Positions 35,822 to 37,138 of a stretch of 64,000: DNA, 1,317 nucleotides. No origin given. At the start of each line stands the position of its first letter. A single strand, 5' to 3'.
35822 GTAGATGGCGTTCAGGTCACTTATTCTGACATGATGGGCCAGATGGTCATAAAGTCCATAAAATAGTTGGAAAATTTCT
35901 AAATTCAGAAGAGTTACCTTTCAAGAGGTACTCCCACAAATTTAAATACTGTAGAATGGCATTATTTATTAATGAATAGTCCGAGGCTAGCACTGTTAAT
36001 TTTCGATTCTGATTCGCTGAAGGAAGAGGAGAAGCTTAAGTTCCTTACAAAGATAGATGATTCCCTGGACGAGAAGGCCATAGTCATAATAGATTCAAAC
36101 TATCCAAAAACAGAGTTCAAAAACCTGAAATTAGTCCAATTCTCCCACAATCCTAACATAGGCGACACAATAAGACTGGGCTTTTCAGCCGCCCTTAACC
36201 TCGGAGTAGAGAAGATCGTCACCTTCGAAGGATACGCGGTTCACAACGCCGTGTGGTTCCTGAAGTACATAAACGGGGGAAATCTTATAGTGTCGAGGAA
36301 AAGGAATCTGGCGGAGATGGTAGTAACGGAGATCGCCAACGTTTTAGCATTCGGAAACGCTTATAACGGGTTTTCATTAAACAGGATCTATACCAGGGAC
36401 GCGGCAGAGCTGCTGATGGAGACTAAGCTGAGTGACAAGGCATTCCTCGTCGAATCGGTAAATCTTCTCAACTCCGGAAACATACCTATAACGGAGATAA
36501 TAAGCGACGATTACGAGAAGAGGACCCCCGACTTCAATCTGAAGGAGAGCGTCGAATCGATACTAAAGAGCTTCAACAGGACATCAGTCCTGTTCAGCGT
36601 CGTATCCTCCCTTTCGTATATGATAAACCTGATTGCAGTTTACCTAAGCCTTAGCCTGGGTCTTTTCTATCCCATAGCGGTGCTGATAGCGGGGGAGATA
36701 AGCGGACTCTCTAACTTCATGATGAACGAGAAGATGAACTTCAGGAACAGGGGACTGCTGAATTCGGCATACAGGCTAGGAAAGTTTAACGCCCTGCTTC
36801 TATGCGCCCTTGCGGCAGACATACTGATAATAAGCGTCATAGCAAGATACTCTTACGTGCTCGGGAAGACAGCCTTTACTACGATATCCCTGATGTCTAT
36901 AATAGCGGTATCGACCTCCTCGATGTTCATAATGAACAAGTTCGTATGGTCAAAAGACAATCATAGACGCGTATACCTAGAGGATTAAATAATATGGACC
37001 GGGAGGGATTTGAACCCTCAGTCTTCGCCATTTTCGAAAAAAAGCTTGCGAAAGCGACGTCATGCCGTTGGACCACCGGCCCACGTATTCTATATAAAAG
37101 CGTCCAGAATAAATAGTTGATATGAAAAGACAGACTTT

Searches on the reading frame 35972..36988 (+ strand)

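Call 29: search_protein_families(library=pfam, proteins=[window:35972-36988:+], max_evalue=0.1)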
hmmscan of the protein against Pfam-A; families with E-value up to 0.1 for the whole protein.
window:35972-36988:+ (338 aa): 1 family
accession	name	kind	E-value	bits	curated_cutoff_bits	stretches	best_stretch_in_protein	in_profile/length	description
PF04138.20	GtrA_DPMS_TM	-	5.3e-06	27.1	26.1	1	208-325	2-115/117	GtrA/DPMS, transmembrane domain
